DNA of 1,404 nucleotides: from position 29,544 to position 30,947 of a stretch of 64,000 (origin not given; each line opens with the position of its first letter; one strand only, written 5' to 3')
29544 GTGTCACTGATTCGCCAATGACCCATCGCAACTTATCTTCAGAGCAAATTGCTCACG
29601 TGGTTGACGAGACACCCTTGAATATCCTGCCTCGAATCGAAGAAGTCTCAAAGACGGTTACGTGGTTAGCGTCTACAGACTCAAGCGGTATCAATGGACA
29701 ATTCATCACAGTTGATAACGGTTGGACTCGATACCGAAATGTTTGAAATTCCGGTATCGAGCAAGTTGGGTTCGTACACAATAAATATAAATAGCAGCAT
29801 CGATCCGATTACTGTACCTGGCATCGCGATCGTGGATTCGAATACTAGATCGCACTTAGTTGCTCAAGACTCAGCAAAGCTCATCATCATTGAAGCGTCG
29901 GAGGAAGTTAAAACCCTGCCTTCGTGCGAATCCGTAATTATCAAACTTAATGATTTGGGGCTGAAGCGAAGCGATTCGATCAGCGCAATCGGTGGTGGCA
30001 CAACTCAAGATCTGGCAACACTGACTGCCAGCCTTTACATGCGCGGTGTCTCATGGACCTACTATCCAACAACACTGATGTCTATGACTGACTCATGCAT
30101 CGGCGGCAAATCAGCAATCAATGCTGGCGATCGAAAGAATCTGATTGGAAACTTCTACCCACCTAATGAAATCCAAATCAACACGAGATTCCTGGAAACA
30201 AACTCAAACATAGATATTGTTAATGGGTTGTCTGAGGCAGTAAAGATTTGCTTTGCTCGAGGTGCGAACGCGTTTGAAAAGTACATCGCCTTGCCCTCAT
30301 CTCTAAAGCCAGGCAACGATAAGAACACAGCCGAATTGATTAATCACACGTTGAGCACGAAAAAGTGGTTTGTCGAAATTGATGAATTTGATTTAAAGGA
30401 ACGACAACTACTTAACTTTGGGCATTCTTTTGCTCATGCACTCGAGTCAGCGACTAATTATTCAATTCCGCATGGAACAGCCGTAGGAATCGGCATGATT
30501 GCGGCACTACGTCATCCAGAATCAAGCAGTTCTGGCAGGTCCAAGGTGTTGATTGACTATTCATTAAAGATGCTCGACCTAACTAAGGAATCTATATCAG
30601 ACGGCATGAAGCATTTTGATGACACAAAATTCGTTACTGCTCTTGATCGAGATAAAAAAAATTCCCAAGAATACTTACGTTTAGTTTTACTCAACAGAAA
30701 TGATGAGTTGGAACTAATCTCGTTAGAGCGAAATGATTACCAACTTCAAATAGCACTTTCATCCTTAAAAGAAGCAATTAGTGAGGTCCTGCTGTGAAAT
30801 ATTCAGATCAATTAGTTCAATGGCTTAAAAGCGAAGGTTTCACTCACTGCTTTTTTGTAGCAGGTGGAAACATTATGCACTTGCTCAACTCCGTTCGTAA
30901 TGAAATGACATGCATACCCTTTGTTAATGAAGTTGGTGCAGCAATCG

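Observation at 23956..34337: Candidate pathway for an undescribed C4-branched or carbocyclic higher-carbon CDP-sugar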

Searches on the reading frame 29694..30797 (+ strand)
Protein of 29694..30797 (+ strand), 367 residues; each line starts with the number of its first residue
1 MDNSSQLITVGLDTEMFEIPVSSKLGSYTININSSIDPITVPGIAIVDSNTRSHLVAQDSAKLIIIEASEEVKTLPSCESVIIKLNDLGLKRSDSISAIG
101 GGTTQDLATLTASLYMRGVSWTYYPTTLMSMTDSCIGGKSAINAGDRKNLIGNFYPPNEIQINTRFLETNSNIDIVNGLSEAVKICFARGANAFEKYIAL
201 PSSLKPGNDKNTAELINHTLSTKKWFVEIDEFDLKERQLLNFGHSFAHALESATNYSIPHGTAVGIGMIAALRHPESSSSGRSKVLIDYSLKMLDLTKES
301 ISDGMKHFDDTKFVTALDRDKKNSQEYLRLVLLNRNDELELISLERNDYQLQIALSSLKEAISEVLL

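Call 3: search_protein_families(library=pfam, proteins=[window:29694-30797:+])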
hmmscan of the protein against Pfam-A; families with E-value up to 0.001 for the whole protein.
window:29694-30797:+ (367 aa): 2 families
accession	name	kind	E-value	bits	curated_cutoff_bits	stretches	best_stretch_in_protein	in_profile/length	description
PF01761.26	DHQ_synthase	-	1.3e-31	109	24.2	1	64-172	2-110/115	3-dehydroquinate synthase N-terminal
PF24621.2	DHQS_C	-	4.1e-24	85.6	27.6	1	178-323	1-144/144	3-dehydroquinate synthase C-terminal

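Call 4: search_protein_families(library=ncbifam, proteins=[window:29694-30797:+])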
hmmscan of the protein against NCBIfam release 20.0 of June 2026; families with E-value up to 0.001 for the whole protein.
window:29694-30797:+ (367 aa): 5 families
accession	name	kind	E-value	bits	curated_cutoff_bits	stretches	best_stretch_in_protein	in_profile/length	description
TIGR04425.1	P_lya_rel_AroB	hypoth_equivalog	1.9e-81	273.8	400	1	58-353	47-339/348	AroB-related putative sugar phosphate phospholyase (cyclizing)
TIGR01357.1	aroB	equivalog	2.7e-68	230.7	305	1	59-335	49-324/344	3-dehydroquinate synthase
NF004852.0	PRK06203.1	equivalog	3e-40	138.3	333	1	61-269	89-300/407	3-dehydroquinate synthase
NF010627.0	PRK14021.1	equivalog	1.9e-38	132.2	565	1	63-336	240-519/542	bifunctional shikimate kinase/3-dehydroquinate synthase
NF010556.0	PRK13951.1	equivalog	1.2e-31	110.1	560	1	64-345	209-483/492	bifunctional shikimate kinase AroK/3-dehydroquinate synthase AroB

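Call 9: find_homologous_proteins(query=window:29694-30797:+)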
Query window:29694-30797:+ (367 aa): 1025 proteins with E <= 0.001 among 4612 candidates; the best 120 are listed.
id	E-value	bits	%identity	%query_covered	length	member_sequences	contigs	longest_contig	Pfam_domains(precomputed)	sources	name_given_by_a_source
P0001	6.4e-215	731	91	100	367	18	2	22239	PF24621.3,PF01761.27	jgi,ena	jgi:3-dehydroquinate synthase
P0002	4.0e-200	682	88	96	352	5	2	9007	PF24621.3,PF01761.27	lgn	-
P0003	2.0e-190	650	82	98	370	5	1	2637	PF24621.3,PF01761.27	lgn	-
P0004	4.3e-189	646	83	96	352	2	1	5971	PF24621.3,PF01761.27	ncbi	-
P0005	4.6e-188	642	81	98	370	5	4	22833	PF24621.3,PF01761.27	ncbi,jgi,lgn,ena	-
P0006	3.1e-182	623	77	100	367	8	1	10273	PF24621.3,PF01761.27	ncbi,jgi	jgi:3-dehydroquinate synthase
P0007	4.6e-181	619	76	100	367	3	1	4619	PF24621.3,PF01761.27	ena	-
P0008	1.6e-172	591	75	96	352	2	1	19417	PF24621.3,PF01761.27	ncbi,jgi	jgi:3-dehydroquinate synthase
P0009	1.8e-172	591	73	100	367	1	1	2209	PF24621.3,PF01761.27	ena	-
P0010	1.5e-168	578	75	96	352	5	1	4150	PF24621.3,PF01761.27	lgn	-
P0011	1.8e-166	571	76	98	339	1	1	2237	PF24621.3,PF01761.27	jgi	-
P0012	3.2e-165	567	73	96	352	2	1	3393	PF24621.3,PF01761.27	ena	-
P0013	4.0e-147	508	68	96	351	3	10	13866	PF24621.3,PF01761.27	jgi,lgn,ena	-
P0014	2.3e-120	420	56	96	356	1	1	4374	PF24621.3,PF01761.27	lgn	-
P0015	9.3e-119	414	51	99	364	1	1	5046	PF24621.3,PF01761.27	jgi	-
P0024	8.3e-101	355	47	95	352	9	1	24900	PF24621.3,PF01761.27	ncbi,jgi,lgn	jgi:3-dehydroquinate synthase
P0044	6.8e-95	336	48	96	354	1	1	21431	PF24621.3,PF01761.27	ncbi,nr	ncbi:MAG: 3-dehydroquinate synthase [Gordonia polyisoprenivorans]|nr:3-dehydroquinate synthase [Gord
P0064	2.1e-91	325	47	96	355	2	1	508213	PF13685.13,PF24621.3,PF01761.27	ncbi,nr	ncbi:MAG TPA: 3-dehydroquinate synthase family protein [Candidatus Paceibacterota bacterium]|nr:3-de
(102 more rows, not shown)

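Call 14: find_encoding_contigs(protein=P0024, flank=10000, max_places=3)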
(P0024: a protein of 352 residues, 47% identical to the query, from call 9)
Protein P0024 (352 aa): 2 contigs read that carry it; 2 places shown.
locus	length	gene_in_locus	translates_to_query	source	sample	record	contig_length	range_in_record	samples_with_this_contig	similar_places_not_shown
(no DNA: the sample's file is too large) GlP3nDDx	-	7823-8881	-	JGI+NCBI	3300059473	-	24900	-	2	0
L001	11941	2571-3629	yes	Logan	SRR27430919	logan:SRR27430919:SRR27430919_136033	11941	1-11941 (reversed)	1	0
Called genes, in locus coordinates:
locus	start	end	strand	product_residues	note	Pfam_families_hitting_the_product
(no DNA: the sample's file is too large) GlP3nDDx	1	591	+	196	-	?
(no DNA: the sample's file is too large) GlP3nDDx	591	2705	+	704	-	PF01757:Acyl_transf_3, PF19040:SGNH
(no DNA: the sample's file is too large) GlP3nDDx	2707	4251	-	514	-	-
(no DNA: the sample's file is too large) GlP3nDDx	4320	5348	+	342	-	PF01073:3Beta_HSD (weak), PF01370:Epimerase, PF02719:Polysacc_synt_2, PF04321:RmlD_sub_bind, PF16363:GDP_Man_Dehyd, PF07993:NAD_binding_4 (weak)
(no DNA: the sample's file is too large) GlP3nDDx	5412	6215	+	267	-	PF00483:NTP_transferase, PF12804:NTP_transf_3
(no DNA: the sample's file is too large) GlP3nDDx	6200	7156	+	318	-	PF00535:Glycos_transf_2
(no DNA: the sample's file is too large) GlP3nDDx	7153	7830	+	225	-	PF01370:Epimerase (faint), PF00106:adh_short, PF13561:adh_short_C2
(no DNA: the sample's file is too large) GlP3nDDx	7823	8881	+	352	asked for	PF01761:DHQ_synthase, PF24621:DHQS_C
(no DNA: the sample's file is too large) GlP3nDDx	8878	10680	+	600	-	PF02776:TPP_enzyme_N, PF00205:TPP_enzyme_M, PF02775:TPP_enzyme_C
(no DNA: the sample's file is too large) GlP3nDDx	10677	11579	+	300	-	PF01370:Epimerase, PF07993:NAD_binding_4 (faint)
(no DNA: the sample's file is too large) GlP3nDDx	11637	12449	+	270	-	PF03328:HpcH_HpaI (weak)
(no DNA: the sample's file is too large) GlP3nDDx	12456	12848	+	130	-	PF04138:GtrA_DPMS_TM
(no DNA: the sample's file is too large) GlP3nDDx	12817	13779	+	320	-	PF13489:Methyltransf_23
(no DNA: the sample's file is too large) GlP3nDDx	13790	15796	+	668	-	-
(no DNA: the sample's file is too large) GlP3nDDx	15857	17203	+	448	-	-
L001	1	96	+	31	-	?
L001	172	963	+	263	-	PF00483:NTP_transferase, PF12804:NTP_transf_3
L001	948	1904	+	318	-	PF00535:Glycos_transf_2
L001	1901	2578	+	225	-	PF01370:Epimerase (faint), PF00106:adh_short, PF13561:adh_short_C2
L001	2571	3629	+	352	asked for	PF01761:DHQ_synthase, PF24621:DHQS_C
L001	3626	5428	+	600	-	PF02776:TPP_enzyme_N, PF00205:TPP_enzyme_M, PF02775:TPP_enzyme_C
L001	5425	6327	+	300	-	PF01370:Epimerase, PF07993:NAD_binding_4 (faint)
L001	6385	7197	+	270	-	PF03328:HpcH_HpaI (weak)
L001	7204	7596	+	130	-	PF04138:GtrA_DPMS_TM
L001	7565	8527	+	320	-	PF13489:Methyltransf_23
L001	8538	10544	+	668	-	-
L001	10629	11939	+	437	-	?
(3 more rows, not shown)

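Call 15: find_encoding_contigs(protein=P0013, flank=10000, max_places=3)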
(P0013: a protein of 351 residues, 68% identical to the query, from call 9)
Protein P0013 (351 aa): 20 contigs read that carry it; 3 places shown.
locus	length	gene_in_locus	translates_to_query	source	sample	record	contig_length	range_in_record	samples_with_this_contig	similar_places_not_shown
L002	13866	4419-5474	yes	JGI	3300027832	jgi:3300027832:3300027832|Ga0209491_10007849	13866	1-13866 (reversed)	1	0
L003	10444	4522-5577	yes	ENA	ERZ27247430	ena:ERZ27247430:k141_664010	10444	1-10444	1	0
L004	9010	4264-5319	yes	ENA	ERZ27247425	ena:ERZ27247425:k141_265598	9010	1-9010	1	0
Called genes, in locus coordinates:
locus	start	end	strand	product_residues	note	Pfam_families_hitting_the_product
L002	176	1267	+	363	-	PF01073:3Beta_HSD, PF01370:Epimerase, PF13460:NAD_binding_10 (weak), PF16363:GDP_Man_Dehyd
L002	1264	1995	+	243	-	PF00535:Glycos_transf_2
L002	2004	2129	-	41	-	-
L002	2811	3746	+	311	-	PF00535:Glycos_transf_2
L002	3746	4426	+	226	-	PF01370:Epimerase (weak), PF00106:adh_short, PF13561:adh_short_C2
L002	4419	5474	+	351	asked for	PF01761:DHQ_synthase, PF24621:DHQS_C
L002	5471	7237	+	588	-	PF02776:TPP_enzyme_N, PF00205:TPP_enzyme_M, PF02775:TPP_enzyme_C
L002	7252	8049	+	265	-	PF03328:HpcH_HpaI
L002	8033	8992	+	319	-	PF01370:Epimerase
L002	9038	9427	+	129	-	PF04138:GtrA_DPMS_TM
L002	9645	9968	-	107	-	-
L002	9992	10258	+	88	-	-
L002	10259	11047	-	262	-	PF13555:AAA_29 (faint), PF00005:ABC_tran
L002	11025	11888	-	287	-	PF01061:ABC2_membrane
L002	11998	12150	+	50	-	PF01527:HTH_Tnp_1, PF13384:HTH_23, PF13518:HTH_28, PF13551:HTH_29 (weak)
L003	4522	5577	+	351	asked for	PF01761:DHQ_synthase, PF24621:DHQS_C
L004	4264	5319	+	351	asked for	PF01761:DHQ_synthase, PF24621:DHQS_C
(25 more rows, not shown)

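Call 19: find_encoding_contigs(protein=P0044, flank=10000, max_places=1)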
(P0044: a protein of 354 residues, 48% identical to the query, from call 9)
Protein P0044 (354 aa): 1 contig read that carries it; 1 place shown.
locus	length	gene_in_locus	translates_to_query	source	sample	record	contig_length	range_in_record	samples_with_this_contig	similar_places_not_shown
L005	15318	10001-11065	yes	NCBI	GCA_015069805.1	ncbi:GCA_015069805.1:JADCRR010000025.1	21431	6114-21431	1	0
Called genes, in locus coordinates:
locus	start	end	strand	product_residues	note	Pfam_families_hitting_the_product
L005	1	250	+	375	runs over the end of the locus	PF13439:Glyco_transf_4, PF13579:Glyco_trans_4_4, PF20706:GT4-conflict (weak), PF00534:Glycos_transf_1, PF13692:Glyco_trans_1_4, PF13524:Glyco_trans_1_2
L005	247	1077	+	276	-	PF00535:Glycos_transf_2, PF12804:NTP_transf_3 (weak), PF13641:Glyco_tranf_2_3, PF13632:Glyco_trans_2_3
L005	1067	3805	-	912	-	PF04138:GtrA_DPMS_TM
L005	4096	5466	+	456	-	PF13946:DUF4214 (weak)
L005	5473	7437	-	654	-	-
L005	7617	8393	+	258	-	PF00483:NTP_transferase, PF12804:NTP_transf_3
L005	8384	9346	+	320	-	PF00535:Glycos_transf_2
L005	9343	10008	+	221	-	PF13561:adh_short_C2, PF00106:adh_short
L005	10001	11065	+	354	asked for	PF01761:DHQ_synthase, PF24621:DHQS_C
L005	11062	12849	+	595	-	PF02776:TPP_enzyme_N, PF00205:TPP_enzyme_M, PF02775:TPP_enzyme_C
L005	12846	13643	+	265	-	PF03328:HpcH_HpaI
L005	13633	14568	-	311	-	PF01370:Epimerase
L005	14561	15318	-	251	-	PF00483:NTP_transferase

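Call 20: find_encoding_contigs(protein=P0064, flank=10000, max_places=1)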
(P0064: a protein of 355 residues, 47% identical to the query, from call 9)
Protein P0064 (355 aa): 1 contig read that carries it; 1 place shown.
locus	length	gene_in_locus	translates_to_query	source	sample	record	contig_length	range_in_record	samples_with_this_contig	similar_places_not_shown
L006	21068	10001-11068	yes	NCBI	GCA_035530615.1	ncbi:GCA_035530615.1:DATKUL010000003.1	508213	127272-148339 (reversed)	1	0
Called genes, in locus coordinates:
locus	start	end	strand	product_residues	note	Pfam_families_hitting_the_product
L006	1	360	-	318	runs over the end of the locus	-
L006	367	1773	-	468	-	PF03062:MBOAT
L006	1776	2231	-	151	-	PF05050:Methyltransf_21 (weak)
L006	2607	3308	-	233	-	PF05050:Methyltransf_21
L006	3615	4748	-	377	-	PF13231:PMT_2 (weak)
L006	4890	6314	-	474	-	PF01637:ATPase_2 (weak), PF13191:AAA_16 (faint), PF13173:AAA_14 (faint), PF03008:DUF234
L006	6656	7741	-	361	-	PF01370:Epimerase, PF02719:Polysacc_synt_2, PF04321:RmlD_sub_bind, PF16363:GDP_Man_Dehyd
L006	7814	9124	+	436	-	PF01041:DegT_DnrJ_EryC1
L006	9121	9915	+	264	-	PF00483:NTP_transferase, PF12804:NTP_transf_3 (weak)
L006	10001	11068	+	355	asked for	PF13685:Fe-ADH_2 (weak), PF01761:DHQ_synthase, PF24621:DHQS_C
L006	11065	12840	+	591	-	PF02776:TPP_enzyme_N, PF00205:TPP_enzyme_M, PF02775:TPP_enzyme_C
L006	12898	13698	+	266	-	-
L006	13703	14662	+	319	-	PF01370:Epimerase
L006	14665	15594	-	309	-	PF00535:Glycos_transf_2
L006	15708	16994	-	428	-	PF09594:GT87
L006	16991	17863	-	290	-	PF00483:NTP_transferase, PF12804:NTP_transf_3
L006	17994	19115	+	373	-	PF01041:DegT_DnrJ_EryC1, PF00266:Aminotran_5 (weak)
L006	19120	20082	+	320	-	PF00535:Glycos_transf_2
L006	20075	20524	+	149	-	PF05523:FdtA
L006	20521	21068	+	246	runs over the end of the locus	PF10294:Methyltransf_16 (faint), PF05175:MTS, PF02353:CMAS (weak), PF13649:Methyltransf_25 (weak), PF13847:Methyltransf_31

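Call 21: find_encoding_contigs(protein=P0001, flank=10000, max_places=2)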
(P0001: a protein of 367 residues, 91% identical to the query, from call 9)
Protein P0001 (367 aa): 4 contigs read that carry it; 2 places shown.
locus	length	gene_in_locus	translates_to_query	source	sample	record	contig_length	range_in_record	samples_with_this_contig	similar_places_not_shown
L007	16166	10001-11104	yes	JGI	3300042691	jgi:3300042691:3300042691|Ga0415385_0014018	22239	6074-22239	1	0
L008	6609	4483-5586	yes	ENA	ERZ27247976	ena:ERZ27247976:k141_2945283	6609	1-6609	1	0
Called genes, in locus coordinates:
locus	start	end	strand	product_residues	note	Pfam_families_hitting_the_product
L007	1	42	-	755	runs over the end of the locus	PF18072:FGAR-AT_linker, PF00586:AIRS, PF02769:AIRS_C, PF00586:AIRS, PF02769:AIRS_C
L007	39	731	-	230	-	PF07685:GATase_3 (weak), PF13507:GATase_5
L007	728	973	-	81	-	PF02700:PurS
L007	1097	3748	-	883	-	PF09594:GT87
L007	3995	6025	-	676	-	-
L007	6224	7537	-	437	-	PF01041:DegT_DnrJ_EryC1, PF01212:Beta_elim_lyase (weak)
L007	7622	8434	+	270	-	PF00483:NTP_transferase, PF12804:NTP_transf_3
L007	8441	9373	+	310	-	PF00535:Glycos_transf_2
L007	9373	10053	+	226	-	PF13561:adh_short_C2, PF00106:adh_short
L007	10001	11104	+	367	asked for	PF01761:DHQ_synthase, PF24621:DHQS_C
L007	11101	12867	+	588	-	PF02776:TPP_enzyme_N, PF00205:TPP_enzyme_M, PF02775:TPP_enzyme_C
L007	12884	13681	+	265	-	PF03328:HpcH_HpaI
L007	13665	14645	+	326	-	PF01370:Epimerase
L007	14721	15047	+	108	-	PF04138:GtrA_DPMS_TM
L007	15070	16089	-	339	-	PF01073:3Beta_HSD (weak), PF01370:Epimerase, PF02719:Polysacc_synt_2, PF04321:RmlD_sub_bind (weak), PF16363:GDP_Man_Dehyd, PF07993:NAD_binding_4 (weak)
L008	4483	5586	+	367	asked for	PF01761:DHQ_synthase, PF24621:DHQS_C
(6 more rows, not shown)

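Call 28: find_related_loci(query=A1, collection=genome_contigs, flank=10000)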
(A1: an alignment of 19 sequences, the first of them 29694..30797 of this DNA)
Query A1 (367 aa) in genome_contigs; peptide patterns used: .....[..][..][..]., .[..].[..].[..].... (x = any residue, [..] = any of these).
600 stretches matched a pattern (row limit reached: there are more); 597 encode a relative of the query (tblastn E <= 1e-3); the best 80 are kept; 80 distinct loci.
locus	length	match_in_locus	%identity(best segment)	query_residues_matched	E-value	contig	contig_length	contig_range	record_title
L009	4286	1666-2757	44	2-365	1e-92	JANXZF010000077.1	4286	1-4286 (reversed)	MAG: Actinomycetes bacterium isolate GL140_4_metabat_259_sub GL140_4_k141_2012082, whole genome shotgun sequence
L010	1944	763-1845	45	5-366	7e-90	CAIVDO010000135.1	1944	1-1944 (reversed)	MAG: uncultured actinobacterium isolate Ja_bin-4290 genome assembly, contig: bin-4290:135/158, whole genome shotgun sequ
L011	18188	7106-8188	44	2-362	3e-95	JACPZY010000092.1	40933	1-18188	MAG: Actinomycetota bacterium isolate NC_groundwater_902_Pr1_S-0.2um_50_15 Montesol18-Sp2_coassembly_scaffold_543394, wh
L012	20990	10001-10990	41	26-363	1e-77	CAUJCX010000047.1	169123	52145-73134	MAG: Actinomycetota bacterium isolate KLAP93 genome assembly, contig: KLAP93_1057170, whole genome shotgun sequence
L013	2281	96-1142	37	21-364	5e-72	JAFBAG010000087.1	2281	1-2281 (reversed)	MAG: Pseudolabrys sp. isolate CP_BM_RX_R9_25 BM_RX_R9_k147_2970888, whole genome shotgun sequence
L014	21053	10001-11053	38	3-348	2e-65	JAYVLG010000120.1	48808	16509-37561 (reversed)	MAG: Sulfurirhabdus sp. isolate GL54_UP_metabat_36 GL54_UP_metabat_36_119, whole genome shotgun sequence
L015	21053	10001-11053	34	21-365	9e-66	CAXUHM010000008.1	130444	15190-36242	MAG TPA_asm: uncultured Terriglobus sp. isolate public_SRR14722229_metawrap_bin.6 genome assembly, contig: public_SRR147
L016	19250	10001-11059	38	17-364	2e-67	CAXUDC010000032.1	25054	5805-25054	MAG TPA_asm: uncultured Acidobacteriaceae bacterium isolate private_T1904_metawrap_bin.5 genome assembly, contig: privat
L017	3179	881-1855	33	43-350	4e-44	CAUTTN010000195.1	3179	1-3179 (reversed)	MAG TPA_asm: uncultured Treponema sp. isolate ERR10228863_bin.37_MetaWRAP_v1.3_MAG genome assembly, contig: ERZ21659590.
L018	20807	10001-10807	32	65-338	1e-42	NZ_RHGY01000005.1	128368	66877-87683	Weissella viridescens strain UCO-SMC3 Weisella_viridescens_UCO-SMC3_scaffold_4, whole genome shotgun sequence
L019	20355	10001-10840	34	52-335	2e-41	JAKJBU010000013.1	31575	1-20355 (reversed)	MAG: Bacillota bacterium isolate UR.bin184 NODE_13_length_31575_cov_21.397740, whole genome shotgun sequence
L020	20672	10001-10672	39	64-292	2e-41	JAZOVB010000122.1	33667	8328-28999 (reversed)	MAG: Clostridia bacterium isolate T1900045528_YK20190222.MAGScoT_cleanbin_000016 SGB_7716_k141_88563, whole genome shotg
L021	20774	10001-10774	35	63-333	2e-41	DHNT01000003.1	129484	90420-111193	MAG TPA_asm: Acholeplasmataceae bacterium UBA5409 UBA5409_contig_1336, whole genome shotgun sequence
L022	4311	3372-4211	32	60-348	3e-41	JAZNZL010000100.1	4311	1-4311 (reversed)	MAG: Clostridia bacterium isolate T1900044767_TS20190233.MAGScoT_cleanbin_000087 SGB_2428_k141_260273, whole genome shot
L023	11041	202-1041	33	64-338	1e-40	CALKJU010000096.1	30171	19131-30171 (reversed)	MAG: uncultured Alphaproteobacteria bacterium isolate N1_Bin_METABAT__107_1 genome assembly, contig: c_000000213541, who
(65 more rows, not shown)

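Call 30: search_solved_structures(query=window:29694-30797:+, show_alignments=2, max_evalue=1e-10)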
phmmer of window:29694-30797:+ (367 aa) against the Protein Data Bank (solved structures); distinct sequences matched with E-value up to 1e-10: 16.
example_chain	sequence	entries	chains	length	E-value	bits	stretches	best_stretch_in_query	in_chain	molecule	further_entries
5hvn_A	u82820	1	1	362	4.6e-35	124.5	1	57-350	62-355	3-dehydroquinate synthase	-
3qbd_A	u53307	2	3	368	1.2e-33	119.8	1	39-272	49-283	3-dehydroquinate synthase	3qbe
3clh_A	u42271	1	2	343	8.6e-31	110.4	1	61-332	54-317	3-dehydroquinate synthase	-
3zok_A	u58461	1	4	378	1.1e-30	110.1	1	33-273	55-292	3-DEHYDROQUINATE SYNTHASE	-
6c5c_A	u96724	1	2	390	1.2e-30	109.9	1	85-335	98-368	3-dehydroquinate synthase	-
1ujn_A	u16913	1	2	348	2.9e-30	108.7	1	62-271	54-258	dehydroquinate synthase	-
7u5s_A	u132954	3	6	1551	1.6e-29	106.3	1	86-336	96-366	Pentafunctional AROM polypeptide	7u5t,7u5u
1dqs_A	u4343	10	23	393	2.9e-28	102.1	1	92-272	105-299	PROTEIN (3-DEHYDROQUINATE SYNTHASE) | 3-DEHYDROQUINATE SYNTHASE | Pentafunctional AROM polypeptide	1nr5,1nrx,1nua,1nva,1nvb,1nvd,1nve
3okf_A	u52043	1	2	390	2.2e-27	99.2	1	29-276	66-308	3-dehydroquinate synthase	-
1xag_A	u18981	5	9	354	3.2e-27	98.7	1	54-339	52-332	3-dehydroquinate synthase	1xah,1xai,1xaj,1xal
6lk2_A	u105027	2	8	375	5e-27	98.1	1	63-279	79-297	3-dehydroquinate synthase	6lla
2d2x_A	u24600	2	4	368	3.2e-26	95.4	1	64-273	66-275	2-deoxy-scyllo-inosose synthase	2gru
5eks_A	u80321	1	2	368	5.5e-26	94.6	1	65-336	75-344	3-dehydroquinate synthase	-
6hqv_A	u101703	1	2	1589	3.3e-24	88.8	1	92-271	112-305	Pentafunctional AROM polypeptide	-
4p53_A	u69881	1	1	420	3.7e-23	85.4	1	55-270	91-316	Cyclase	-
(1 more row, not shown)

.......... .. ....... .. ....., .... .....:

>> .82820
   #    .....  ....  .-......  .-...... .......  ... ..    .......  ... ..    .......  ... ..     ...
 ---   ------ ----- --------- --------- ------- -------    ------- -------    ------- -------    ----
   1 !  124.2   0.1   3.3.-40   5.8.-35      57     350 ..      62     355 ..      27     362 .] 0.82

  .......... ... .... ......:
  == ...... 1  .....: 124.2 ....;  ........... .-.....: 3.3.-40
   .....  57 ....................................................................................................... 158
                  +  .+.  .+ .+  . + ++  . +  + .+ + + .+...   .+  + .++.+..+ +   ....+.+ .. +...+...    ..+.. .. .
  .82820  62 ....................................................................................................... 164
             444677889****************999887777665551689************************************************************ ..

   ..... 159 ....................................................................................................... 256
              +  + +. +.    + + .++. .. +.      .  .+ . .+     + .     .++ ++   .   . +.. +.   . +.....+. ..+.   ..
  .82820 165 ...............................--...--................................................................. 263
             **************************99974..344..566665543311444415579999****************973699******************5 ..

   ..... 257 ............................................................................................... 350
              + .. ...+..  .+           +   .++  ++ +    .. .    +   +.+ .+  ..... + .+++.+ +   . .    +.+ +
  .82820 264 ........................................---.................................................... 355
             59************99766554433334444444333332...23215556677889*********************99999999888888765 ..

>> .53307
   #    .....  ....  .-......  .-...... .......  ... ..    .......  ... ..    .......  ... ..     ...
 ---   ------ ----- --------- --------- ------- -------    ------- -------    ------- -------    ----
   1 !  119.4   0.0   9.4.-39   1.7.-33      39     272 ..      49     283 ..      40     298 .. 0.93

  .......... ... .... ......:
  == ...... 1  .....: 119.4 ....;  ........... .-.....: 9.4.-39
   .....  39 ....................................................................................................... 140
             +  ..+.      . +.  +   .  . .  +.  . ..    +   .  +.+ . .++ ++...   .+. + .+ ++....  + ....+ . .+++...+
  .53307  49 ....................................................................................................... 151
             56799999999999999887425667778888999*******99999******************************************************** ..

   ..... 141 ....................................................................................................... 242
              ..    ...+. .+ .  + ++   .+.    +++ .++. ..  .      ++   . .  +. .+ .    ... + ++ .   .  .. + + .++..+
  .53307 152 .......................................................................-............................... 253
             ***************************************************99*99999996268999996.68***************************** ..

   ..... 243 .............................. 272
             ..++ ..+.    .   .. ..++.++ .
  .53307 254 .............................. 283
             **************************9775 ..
